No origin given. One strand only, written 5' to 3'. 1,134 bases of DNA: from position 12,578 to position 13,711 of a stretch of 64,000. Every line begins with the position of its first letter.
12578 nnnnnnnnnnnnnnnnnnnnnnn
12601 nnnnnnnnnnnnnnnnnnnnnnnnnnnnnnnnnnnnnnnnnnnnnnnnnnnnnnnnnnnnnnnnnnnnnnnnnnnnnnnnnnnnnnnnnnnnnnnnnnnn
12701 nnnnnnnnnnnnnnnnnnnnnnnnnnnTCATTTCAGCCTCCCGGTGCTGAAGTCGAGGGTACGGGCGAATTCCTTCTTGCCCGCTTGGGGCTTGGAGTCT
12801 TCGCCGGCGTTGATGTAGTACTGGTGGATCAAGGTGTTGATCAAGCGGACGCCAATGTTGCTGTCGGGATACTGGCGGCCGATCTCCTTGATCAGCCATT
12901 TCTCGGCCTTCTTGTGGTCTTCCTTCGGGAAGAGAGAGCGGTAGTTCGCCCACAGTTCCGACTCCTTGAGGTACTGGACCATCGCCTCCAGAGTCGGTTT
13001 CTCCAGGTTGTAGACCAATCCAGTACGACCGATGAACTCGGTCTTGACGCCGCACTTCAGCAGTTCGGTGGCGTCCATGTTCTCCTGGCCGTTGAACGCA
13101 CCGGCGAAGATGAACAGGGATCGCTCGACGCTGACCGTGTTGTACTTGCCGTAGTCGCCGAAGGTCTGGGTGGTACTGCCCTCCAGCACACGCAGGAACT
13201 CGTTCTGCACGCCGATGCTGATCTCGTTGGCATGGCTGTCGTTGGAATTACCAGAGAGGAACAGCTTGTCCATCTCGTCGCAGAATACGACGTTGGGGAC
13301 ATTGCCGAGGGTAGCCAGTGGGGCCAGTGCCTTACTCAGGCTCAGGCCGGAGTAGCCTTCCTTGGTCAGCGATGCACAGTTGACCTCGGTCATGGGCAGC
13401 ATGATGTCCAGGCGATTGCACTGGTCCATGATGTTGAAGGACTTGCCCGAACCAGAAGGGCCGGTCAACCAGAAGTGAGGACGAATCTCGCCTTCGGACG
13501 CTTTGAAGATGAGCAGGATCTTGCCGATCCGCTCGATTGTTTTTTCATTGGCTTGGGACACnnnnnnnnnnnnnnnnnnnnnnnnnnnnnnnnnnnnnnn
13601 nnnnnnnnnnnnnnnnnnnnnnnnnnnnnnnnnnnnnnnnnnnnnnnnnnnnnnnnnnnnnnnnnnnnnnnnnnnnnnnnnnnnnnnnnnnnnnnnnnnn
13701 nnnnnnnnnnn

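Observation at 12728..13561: Minimal ClpX-like AAA+ module without zinc-binding domain or IGF loop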

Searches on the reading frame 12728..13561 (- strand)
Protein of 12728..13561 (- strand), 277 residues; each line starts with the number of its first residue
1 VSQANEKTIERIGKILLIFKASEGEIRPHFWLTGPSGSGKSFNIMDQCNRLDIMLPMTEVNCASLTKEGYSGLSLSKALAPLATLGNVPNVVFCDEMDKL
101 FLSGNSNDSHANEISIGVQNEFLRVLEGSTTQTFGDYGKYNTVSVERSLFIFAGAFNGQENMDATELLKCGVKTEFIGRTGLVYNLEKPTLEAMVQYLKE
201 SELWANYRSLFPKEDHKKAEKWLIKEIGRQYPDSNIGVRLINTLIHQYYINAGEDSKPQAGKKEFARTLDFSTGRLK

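Call 3: search_protein_families(library=pfam, proteins=[window:12728-13561:-], max_evalue=1)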
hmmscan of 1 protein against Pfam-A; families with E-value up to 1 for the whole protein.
window:12728-13561:- (277 aa): 4 families
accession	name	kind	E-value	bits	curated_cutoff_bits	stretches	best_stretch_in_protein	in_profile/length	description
PF00004.35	AAA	-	4.5e-09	37.3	21.2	1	32-157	3-109/131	ATPase family associated with various cellular activities (AAA)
PF07724.20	AAA_2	-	5e-09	36.9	27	1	88-179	75-162/166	AAA domain (Cdc48 subfamily)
PF13555.12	AAA_29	-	0.069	13.3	27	1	30-48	25-42/61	P-loop containing region of AAA domain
PF13191.12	AAA_16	-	0.3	12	32.6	1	15-42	12-39/167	AAA ATPase domain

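Call 4: search_protein_families(library=phrogs, proteins=[window:12728-13561:-], max_evalue=0.1)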
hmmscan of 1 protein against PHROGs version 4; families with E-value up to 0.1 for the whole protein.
window:12728-13561:- (277 aa): 4 families
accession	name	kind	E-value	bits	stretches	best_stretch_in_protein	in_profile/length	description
phrog_5534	-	unknown function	5.4e-149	495.8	1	1-275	1-273/273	-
phrog_4339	-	unknown function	8.3e-17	62.5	2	91-246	359-501/552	-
phrog_249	-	moron, auxiliary metabolic gene and host takeover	0.0065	16.8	1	20-68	123-166/380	porphyrin biosynthesis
phrog_168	-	DNA, RNA and nucleotide metabolism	0.038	14.7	0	28-100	43-112/314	clamp loader of DNA polymerase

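Call 5: search_solved_structures(query=window:12728-13561:-, max_evalue=1, show_alignments=3)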
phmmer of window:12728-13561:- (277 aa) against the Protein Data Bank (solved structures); distinct sequences matched with E-value up to 1: 41.
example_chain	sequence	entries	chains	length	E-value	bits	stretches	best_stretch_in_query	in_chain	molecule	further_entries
1um8_A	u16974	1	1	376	9.4e-14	54.6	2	28-160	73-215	ATP-dependent Clp protease ATP-binding subunit clpX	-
6wr2_A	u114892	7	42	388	2.1e-11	46.9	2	29-162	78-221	ATP-dependent Clp protease ATP-binding subunit ClpX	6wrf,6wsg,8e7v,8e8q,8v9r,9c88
9c87_A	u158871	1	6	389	2.1e-11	46.9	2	29-162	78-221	ATP-dependent Clp protease ATP-binding subunit ClpX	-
4i34_A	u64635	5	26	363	2.5e-11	46.6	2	29-162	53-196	ATP-dependent Clp protease ATP-binding subunit ClpX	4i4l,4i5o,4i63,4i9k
6vfs_E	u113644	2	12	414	3e-11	46.4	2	28-165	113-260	ATP-dependent Clp protease ATP-binding subunit ClpX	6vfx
8e91_A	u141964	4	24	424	4.3e-11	45.9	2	29-162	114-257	ATP-dependent Clp protease ATP-binding subunit ClpX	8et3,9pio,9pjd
6po1_A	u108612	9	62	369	4.5e-11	45.8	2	29-162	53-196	ATP-dependent Clp protease ATP-binding subunit ClpX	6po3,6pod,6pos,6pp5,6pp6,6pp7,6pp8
3hte_A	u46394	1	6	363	6.5e-11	45.3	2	29-162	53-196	ATP-dependent Clp protease ATP-binding subunit clpX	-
3hws_A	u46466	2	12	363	6.6e-11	45.3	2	29-162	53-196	ATP-dependent Clp protease ATP-binding subunit clpX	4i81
6sfw_O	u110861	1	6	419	1.7e-10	43.9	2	27-162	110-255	ATP-dependent Clp protease ATP-binding subunit ClpX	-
9ykx_A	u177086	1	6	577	5.5e-10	42.2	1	28-161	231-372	ATP-dependent clpX-like chaperone, mitochondrial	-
9dvy_A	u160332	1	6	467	7.1e-10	41.9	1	28-162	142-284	ATP-dependent Clp protease ATP-binding subunit clpX-like, mitochondrial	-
9p9v_A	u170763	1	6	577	1.4e-09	40.9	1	28-161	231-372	ATP-dependent clpX-like chaperone, mitochondrial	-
9ndj_F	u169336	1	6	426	6.7e-09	38.7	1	29-164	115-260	ATP-dependent Clp protease ATP-binding subunit ClpX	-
6kww_M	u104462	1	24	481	1.1e-08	38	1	85-215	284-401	ATP-dependent protease ATPase subunit HslU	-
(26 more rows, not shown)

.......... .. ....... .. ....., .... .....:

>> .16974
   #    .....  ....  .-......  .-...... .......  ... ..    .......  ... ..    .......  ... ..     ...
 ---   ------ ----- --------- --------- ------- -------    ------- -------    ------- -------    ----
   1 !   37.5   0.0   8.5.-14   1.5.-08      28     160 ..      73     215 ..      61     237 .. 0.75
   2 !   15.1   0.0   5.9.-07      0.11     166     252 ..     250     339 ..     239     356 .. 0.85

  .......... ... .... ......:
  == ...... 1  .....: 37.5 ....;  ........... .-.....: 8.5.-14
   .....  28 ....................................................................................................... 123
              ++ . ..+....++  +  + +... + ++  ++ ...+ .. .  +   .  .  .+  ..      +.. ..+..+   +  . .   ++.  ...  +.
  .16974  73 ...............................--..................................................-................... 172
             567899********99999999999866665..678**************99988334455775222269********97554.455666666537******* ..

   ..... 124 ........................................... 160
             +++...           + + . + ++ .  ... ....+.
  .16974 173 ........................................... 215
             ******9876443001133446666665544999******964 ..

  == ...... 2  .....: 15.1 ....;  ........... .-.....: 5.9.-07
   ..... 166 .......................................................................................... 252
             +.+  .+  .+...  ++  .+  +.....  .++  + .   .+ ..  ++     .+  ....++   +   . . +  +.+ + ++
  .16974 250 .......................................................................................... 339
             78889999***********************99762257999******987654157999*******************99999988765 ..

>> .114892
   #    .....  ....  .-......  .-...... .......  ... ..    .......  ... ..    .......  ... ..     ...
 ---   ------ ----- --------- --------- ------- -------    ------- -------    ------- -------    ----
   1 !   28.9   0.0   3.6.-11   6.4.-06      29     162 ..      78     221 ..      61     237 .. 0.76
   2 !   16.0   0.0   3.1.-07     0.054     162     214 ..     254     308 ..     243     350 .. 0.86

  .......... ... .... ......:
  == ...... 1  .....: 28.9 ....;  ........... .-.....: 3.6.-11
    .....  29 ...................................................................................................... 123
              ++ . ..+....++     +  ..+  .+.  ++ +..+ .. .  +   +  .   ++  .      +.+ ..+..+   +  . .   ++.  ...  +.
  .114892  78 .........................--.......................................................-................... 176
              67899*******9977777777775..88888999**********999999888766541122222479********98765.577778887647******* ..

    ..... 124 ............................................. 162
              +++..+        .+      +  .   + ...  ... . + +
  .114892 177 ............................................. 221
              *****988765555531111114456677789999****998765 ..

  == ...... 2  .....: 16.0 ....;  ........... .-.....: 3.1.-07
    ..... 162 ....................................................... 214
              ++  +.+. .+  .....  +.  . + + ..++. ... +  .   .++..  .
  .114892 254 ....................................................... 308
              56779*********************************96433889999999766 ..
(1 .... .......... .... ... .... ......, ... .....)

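Call 7: search_dna_similar(query=window:12728-13561:-, collection=phages, mode=protein, max_rows=40, rows=spread)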
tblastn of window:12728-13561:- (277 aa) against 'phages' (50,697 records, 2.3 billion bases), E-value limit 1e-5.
Records with a match: 203; places in all: 203; records where one place covers at least 80% of the query: 180.
Best place of each record, by identity: >=99% 8; 95-99% 63; <60% 132.
By first word of the organism name: Pseudomonas 95; Erwinia 17; Vibrio 10; Proteus 10; Salmonella 9; Bacteriophage 9; Prevotella 9; Klebsiella 5; Escherichia 4; Acinetobacter 3; and 18 more.
By host as written in the record: Pseudomonas aeruginosa 37; - 22; Pseudomonas aeruginosa PAO1 16; Pseudomonas aeruginosa ATCC 27853 12; Prevotella sp. 9; Klebsiella pneumoniae 5; Proteus mirabilis 5; Erwinia amylovora 5; and 57 more.
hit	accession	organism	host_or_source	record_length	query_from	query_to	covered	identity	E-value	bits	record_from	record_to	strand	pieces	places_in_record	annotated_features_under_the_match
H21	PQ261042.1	Pseudomonas phage Minga_mokiny_4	Pseudomonas aeruginosa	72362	1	277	100%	99.3%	0e+0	572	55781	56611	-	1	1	hypothetical protein (x2)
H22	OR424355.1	Pseudomonas phage vB_Pae_TUMS_P11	Pseudomonas aeruginosa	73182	1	277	100%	99.3%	0e+0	572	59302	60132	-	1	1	hypothetical protein (x2)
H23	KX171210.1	Pseudomonas phage vB_Pae1396P-5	Pseudomonas sp.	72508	1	277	100%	98.9%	0e+0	571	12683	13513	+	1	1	ATP-dependent Clp protease ATP-binding subunit ClpX | ribosome_binding_site | cell division protein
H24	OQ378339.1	Pseudomonas phage phiPA1-3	Pseudomonas aeruginosa PA001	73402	1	277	100%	98.9%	0e+0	570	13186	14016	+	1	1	ATP-dependent protease ATP-binding subunit | hypothetical protein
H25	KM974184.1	Pseudomonas phage YH6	Pseudomonas aeruginosa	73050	1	277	100%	98.6%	0e+0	569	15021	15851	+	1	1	hypothetical protein | cell division protein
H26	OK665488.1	Pseudomonas phage VB_PaeP_VL1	Pseudomonas aeruginosa ATCC27853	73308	1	277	100%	98.6%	0e+0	569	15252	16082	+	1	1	ATP-dependent Clp protease ATP-binding subunit | cell division protein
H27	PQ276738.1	Pseudomonas phage BWKH3_R8_1A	Pseudomonas aeruginosa BWKH003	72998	1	277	100%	98.6%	0e+0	568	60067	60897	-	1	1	hypothetical protein (x2)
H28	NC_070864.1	Pseudomonas phage PAP02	Pseudomonas aeruginosa ATCC 27853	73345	1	277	100%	98.6%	0e+0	568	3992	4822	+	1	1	ATP-dependent protease ATP-binding subunit | cell division protein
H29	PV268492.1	Pseudomonas phage vB_Pae_BCPPae_004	Pseudomonas aeruginosa 017/8-10/R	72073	1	277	100%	98.2%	0e+0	568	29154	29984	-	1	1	clpX: ATP-dependent Clp protease ATP-binding subunit ClpX | hypothetical protein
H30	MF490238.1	Pseudomonas phage vB_PaeP_DEV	-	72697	1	277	100%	98.2%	0e+0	568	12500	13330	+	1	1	hypothetical protein (x2)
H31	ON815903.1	Pseudomonas phage vB_PaeP_4034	Pseudomonas aeruginosa PAO1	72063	1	277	100%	98.2%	0e+0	568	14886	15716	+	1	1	hypothetical protein (x2)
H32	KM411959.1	Pseudomonas phage Pa2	Pseudomonas aeruginosa PAO1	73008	1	277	100%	98.2%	0e+0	568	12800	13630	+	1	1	putative DNA dependent protease | hypothetical protein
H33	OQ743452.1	Pseudomonas phage PaVOB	Pseudomonas aeruginosa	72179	1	277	100%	98.2%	0e+0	568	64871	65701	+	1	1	none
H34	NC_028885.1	Pseudomonas phage DL64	Pseudomonas aeruginosa PAO1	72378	1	277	100%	98.2%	0e+0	567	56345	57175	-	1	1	ATP-dependent Clp protease ATP-binding subunit ClpX | hypothetical protein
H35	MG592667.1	Vibrio phage 2.117.O._10N.261.45.E9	Vibrio breoganii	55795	1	274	99%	49.6%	1e-82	275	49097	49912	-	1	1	P-loop containing nucleoside triphosphate hydrolase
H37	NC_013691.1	Pseudomonas phage LUZ7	Pseudomonas aeruginosa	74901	1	274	99%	46.2%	2e-70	241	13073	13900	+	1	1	hypothetical protein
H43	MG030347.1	Proteus phage PM135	Proteus mirabilis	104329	6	271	96%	46.4%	5e-70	239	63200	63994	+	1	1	putative ATP-dependent Clp protease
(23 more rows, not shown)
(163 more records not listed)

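Call 8: find_homologous_proteins(query=window:12728-13561:-, max_evalue=0.001)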
Query window:12728-13561:- (277 aa): 1745 proteins with E <= 0.001 among 2708 candidates; the best 120 are listed.
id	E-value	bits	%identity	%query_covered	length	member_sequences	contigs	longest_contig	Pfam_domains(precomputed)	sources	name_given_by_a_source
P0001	9.0e-182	620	99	100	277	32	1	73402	PF07724.21,PF00004.36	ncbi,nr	ncbi:ATP-dependent protease ATP-binding subunit [Pseudomonas phage phiPA1-3]|nr:ATP-dependent protea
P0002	3.5e-91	323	54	100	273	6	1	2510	PF07724.21,PF00004.36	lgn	-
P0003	2.0e-84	301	55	98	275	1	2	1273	PF07724.21,PF00004.36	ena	-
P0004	4.9e-84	300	54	97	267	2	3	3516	PF00004.36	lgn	-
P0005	2.1e-82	295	52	97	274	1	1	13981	PF07724.21,PF00004.36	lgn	-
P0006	2.2e-80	288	52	97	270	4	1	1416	PF07724.21,PF00004.36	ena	-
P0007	8.5e-80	286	50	99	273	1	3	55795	PF07724.21,PF00004.36,PF13191.13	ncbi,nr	ncbi:P-loop containing nucleoside triphosphate hydrolase [Vibrio phage 2.117.O._10N.261.45.E9]|nr:P-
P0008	2.8e-79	284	53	96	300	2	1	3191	PF07724.21,PF00004.36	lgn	-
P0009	2.9e-79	284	52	97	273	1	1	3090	PF07724.21,PF00004.36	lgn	-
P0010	3.3e-79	284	52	97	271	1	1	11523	PF07724.21,PF00004.36,PF09820.17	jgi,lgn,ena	-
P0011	1.0e-78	282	53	95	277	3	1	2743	PF07724.21,PF00004.36,PF13191.13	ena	-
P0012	1.3e-78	282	52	95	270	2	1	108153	PF07724.21,PF00004.36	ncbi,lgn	-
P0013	1.4e-78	282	52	95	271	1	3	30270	PF07724.21,PF00004.36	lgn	-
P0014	1.4e-78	282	54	95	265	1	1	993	PF07724.21,PF00004.36,PF13191.13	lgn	-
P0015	2.0e-78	281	51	98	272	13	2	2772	PF07724.21,PF00004.36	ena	-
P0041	7.3e-77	276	50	96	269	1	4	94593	PF07724.21,PF00004.36,PF07728.21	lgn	-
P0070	3.3e-76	274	53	96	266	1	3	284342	PF07724.21,PF00004.36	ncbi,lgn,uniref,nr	ncbi:AAA family ATPase [Stutzerimonas stutzeri]|uniref:AAA family ATPase n=1 Tax=Stutzerimonas stutz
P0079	6.3e-76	273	53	96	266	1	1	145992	PF07724.21,PF00004.36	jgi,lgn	-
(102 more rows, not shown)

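Call 25: get_annotated_region(hit=H37, flank=5000)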
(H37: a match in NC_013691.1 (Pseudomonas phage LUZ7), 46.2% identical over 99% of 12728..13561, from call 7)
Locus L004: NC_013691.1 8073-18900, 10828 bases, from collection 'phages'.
description: Pseudomonas phage LUZ7, complete genome.
organism: Pseudomonas phage LUZ7 (NCBI taxid 655097)
taxonomy: Viruses; Duplodnaviria; Heunggongvirae; Uroviricota; Caudoviricetes; Schitoviridae; Migulavirinae; Luzseptimavirus; Luzseptimavirus LUZ7
host: Pseudomonas aeruginosa; source: Hospital waste sample; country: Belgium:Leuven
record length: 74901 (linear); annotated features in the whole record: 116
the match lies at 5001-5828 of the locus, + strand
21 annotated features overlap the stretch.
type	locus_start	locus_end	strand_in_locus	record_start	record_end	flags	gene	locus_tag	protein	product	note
CDS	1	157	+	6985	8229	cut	-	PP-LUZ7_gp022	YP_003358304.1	RNA polymerase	-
CDS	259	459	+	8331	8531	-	-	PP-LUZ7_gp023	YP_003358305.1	hypothetical protein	ORF23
CDS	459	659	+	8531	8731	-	-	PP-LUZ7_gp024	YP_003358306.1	hypothetical protein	ORF24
CDS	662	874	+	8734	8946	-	-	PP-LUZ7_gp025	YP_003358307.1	hypothetical protein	ORF25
CDS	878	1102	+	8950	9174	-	-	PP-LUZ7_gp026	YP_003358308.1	hypothetical protein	ORF26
CDS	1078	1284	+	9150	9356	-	-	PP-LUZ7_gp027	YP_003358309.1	hypothetical protein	ORF27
CDS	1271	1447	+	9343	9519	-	-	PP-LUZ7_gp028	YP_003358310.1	hypothetical protein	ORF28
CDS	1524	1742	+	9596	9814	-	-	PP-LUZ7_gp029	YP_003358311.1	hypothetical protein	ORF29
CDS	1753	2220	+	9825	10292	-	-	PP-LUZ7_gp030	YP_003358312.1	hypothetical protein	ORF30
CDS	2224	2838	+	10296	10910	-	-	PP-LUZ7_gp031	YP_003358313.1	hypothetical protein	ORF31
CDS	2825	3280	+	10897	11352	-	-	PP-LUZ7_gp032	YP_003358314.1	hypothetical protein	ORF32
CDS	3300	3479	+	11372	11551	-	-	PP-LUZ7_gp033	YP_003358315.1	hypothetical protein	ORF33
CDS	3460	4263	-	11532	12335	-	-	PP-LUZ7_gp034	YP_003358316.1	hypothetical protein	ORF34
CDS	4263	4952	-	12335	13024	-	-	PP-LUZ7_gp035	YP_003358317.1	tail protein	ORF35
CDS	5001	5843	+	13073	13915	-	-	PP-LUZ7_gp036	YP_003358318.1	hypothetical protein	ORF36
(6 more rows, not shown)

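Call 26: get_annotated_region(hit=H35, flank=5000)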
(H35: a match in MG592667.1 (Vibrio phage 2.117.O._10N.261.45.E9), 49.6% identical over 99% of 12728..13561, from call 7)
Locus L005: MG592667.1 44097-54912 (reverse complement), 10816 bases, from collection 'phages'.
description: Vibrio phage 2.117.O._10N.261.45.E9, partial genome.
organism: Vibrio phage 2.117.O._10N.261.45.E9 (NCBI taxid 1881240)
taxonomy: Viruses; Duplodnaviria; Heunggongvirae; Uroviricota; Caudoviricetes; Queuovirinae
host: Vibrio breoganii; source: iron chloride precipitation of 0.2um-filtered seawater, resuspended in oxalate solution; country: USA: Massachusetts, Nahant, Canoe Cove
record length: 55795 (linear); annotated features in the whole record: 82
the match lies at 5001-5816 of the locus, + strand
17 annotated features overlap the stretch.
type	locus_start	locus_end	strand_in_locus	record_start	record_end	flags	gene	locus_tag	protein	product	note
CDS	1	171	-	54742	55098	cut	-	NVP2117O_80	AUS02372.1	hypothetical protein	NVP2117O_80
CDS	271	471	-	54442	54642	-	-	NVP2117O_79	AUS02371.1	hypothetical protein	NVP2117O_79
CDS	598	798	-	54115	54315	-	-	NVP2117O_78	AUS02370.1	hypothetical protein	NVP2117O_78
CDS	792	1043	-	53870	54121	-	-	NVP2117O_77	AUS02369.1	hypothetical protein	NVP2117O_77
CDS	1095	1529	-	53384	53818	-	-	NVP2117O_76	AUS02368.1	hypothetical protein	NVP2117O_76; tara_best_match:OM-RGC.v1.024656726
CDS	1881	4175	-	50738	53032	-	-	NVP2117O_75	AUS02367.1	hypothetical protein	NVP2117O_75; aclame_best_match:protein:vir:95163; tara_best_match:OM-RGC.v1.000413080; cvp_best_match:RF_PEP_399528746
CDS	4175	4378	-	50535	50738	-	-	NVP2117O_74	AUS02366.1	DNA-binding domain protein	NVP2117O_74; InterPro:IPR010982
CDS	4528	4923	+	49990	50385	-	-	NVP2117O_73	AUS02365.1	hypothetical protein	NVP2117O_73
CDS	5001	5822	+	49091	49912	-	-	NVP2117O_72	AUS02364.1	P-loop containing nucleoside triphosphate hydrolase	NVP2117O_72; tara_best_match:OM-RGC.v1.008959951; cvp_best_match:NCBI_PEP_398255507; InterPro:IPR027417; pog:POG2406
CDS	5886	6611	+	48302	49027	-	-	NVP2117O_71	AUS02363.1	AAA domain protein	NVP2117O_71; aclame_best_match:protein:vir:80392; tara_best_match:OM-RGC.v1.010939268; ...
CDS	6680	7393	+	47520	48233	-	-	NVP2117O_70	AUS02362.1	hypothetical protein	NVP2117O_70; tara_best_match:OM-RGC.v1.009807429; cvp_best_match:NCBI_PEP_441463636; ...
CDS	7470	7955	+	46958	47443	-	-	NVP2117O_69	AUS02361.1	putative vitamin uptake transporter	NVP2117O_69; tara_best_match:OM-RGC.v1.023673736; cvp_best_match:NCBI_PEP_441463553; ...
CDS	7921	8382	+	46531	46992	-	-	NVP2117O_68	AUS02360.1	hypothetical protein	NVP2117O_68; aclame_best_match:protein:plasmid:143065; tara_best_match:OM-RGC.v1.021099500; ...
CDS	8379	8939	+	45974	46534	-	-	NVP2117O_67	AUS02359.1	HD domain protein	NVP2117O_67; aclame_best_match:protein:vir:4536; tara_best_match:OM-RGC.v1.017007467; cvp_best_match:RF_PEP_19549017; ...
CDS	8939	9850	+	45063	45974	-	-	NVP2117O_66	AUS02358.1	exonuclease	NVP2117O_66; aclame_best_match:protein:vir:80426; tara_best_match:OM-RGC.v1.004887771; cvp_best_match:RF_PEP_146329955; ...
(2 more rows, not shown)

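Call 27: get_annotated_region(hit=H43, flank=5000)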
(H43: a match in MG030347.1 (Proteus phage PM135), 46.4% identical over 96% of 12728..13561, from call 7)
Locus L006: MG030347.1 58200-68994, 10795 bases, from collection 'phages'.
description: Proteus phage PM135, complete genome.
organism: Proteus phage PM135 (NCBI taxid 2048008)
taxonomy: Viruses; Duplodnaviria; Heunggongvirae; Uroviricota; Caudoviricetes; Demerecviridae; Novosibvirus; Novosibvirus PM135
host: Proteus mirabilis; source: -; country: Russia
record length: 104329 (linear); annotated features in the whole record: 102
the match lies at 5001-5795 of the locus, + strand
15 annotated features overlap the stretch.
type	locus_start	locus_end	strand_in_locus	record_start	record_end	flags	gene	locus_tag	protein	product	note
CDS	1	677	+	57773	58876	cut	-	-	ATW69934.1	aerobic ribonucleoside diphosphate reductase small subunit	-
CDS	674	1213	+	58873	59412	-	-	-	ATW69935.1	putative dihydrofolate reductase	-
CDS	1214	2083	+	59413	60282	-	-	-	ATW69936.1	thymidylate synthase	-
CDS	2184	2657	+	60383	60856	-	-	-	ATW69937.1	putative ribonuclease H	-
CDS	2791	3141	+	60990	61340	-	-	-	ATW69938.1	hypothetical protein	-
CDS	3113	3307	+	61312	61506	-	-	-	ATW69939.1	hypothetical protein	-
CDS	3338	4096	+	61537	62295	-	-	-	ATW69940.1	putative metallopeptidase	-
CDS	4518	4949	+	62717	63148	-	-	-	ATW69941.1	putative cell wall hydrolase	-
CDS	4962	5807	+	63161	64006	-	-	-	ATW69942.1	putative ATP-dependent Clp protease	-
CDS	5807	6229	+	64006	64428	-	-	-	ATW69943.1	hypothetical protein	-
CDS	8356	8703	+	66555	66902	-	-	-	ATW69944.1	hypothetical protein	-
CDS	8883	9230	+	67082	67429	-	-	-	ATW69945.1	hypothetical protein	-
CDS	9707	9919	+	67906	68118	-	-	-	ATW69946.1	hypothetical protein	-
CDS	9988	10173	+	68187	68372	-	-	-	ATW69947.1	hypothetical protein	-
CDS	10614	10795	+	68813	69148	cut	-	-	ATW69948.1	hypothetical protein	-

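Call 29: search_protein_families(library=ncbifam, proteins=[window:12728-13561:-], max_evalue=0.01)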
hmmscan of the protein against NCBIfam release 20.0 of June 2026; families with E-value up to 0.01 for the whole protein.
window:12728-13561:- (277 aa): 3 families
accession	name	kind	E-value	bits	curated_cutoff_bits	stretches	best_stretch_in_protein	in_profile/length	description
NF003745.1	PRK05342.1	equivalog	1.1e-13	50.9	359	2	32-161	114-253/418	ATP-dependent Clp protease ATP-binding subunit ClpX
TIGR00382.1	clpX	equivalog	1.3e-12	47.5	370.75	1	31-161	121-261/414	ATP-dependent protease ATP-binding subunit ClpX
TIGR00390.1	hslU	equivalog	4.3e-09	35.8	362.45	1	90-215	249-361/441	ATP-dependent protease ATPase subunit HslU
